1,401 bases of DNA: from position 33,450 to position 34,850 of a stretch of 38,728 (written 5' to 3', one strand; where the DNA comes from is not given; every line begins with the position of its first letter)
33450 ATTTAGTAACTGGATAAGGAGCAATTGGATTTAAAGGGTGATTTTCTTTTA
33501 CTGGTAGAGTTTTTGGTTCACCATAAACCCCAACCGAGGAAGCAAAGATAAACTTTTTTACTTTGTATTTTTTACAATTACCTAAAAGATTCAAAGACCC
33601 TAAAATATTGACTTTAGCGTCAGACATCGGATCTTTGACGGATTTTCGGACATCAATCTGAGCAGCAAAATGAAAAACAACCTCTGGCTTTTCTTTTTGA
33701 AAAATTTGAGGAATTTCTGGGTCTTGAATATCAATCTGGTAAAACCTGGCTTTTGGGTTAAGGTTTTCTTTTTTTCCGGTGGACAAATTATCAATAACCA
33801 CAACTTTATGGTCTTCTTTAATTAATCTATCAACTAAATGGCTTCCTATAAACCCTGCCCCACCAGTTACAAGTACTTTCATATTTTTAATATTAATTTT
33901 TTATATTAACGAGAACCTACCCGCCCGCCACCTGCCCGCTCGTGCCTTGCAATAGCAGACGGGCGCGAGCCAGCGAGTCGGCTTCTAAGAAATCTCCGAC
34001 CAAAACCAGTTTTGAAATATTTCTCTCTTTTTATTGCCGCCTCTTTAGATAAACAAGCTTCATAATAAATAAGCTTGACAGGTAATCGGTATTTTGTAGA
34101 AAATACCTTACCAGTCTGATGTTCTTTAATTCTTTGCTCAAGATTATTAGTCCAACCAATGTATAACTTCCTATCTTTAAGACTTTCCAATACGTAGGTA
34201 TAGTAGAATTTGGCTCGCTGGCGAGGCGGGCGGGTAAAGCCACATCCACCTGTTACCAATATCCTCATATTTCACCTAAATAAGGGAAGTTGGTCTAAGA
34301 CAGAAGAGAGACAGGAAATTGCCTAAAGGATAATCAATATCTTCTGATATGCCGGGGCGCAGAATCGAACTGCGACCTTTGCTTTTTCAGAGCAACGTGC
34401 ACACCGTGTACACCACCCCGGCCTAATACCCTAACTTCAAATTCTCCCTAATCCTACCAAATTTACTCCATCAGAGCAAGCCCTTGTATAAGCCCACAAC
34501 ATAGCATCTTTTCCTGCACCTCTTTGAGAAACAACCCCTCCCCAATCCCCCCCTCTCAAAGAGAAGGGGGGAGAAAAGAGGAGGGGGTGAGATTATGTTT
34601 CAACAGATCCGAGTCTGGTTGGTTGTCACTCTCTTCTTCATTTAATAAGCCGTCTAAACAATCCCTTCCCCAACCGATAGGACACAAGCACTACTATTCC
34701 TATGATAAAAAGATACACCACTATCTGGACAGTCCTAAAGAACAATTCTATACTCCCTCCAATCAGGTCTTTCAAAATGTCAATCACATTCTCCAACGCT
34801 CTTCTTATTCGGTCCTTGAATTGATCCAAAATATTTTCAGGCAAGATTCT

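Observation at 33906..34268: GIY-YIG ORF bracketed by nested GC-rich inverted repeats and translated from a borrowed epimerase start codon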

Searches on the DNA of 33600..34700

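Call 8: search_rna_families(source=window, start=33600, end=34700, threshold=evalue, max_evalue=10)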
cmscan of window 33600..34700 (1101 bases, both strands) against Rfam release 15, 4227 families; matches with E-value up to 10: 20.
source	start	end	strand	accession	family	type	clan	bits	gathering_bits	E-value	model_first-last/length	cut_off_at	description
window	34350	34422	-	RF00005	tRNA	Gene; tRNA;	CL00001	60.1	29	2.8e-12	1-71/71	no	tRNA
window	34530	34591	-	RF03849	MIR1219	Gene; miRNA;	-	26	79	0.0093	1-82/82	no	MIR1219 microRNA precursor family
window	34532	34586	-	RF02795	Pab91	Gene; snRNA; snoRNA; HACA-box;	-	24.9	71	0.044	1-57/57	no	Pab91 RNA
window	34534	34587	-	RF04096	mir-4433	Gene; miRNA;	-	22.8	77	0.1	1-83/83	no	mir-4433 microRNA precursor family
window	33679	33774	+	RF01772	rnk_pseudo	Cis-reg; leader;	-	22.6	55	0.33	1-108/108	no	Pseudomonas rnk leader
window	34534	34585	-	RF01015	mir-885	Gene; miRNA;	-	22.2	66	0.08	1-74/74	no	mir-885 microRNA precursor family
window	34530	34591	+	RF03849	MIR1219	Gene; miRNA;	-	21.9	79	0.13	1-82/82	no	MIR1219 microRNA precursor family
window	34532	34589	-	RF00884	MIR815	Gene; miRNA;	-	20.5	63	0.51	1-81/81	no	MIR815 microRNA precursor family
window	34532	34589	-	RF04240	mir-4716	Gene; miRNA;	-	20.3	76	0.31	1-84/84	no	mir-4716 microRNA precursor family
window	34326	34424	-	RF02435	SpF41_sRNA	Gene; sRNA;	-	20.1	52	2.7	1-105/105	no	Streptococcus sRNA SpF41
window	34535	34586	-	RF03627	mir-9168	Gene; miRNA;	-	18.9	100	1.1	1-95/95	no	mir-9168 microRNA precursor family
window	34534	34587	+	RF04096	mir-4433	Gene; miRNA;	-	18.1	77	1.7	1-83/83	no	mir-4433 microRNA precursor family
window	34501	34580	+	RF03509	mir-4660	Gene; miRNA;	-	17.3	87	2.6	1-86/86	no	mir-4660 microRNA precursor family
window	34286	34321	+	RF02444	SpR10_sRNA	Gene; sRNA;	-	16.5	50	1.5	1-47/47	no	Streptococcus sRNA SpR10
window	34532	34589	+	RF04240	mir-4716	Gene; miRNA;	-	16.4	76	3.8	1-84/84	no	mir-4716 microRNA precursor family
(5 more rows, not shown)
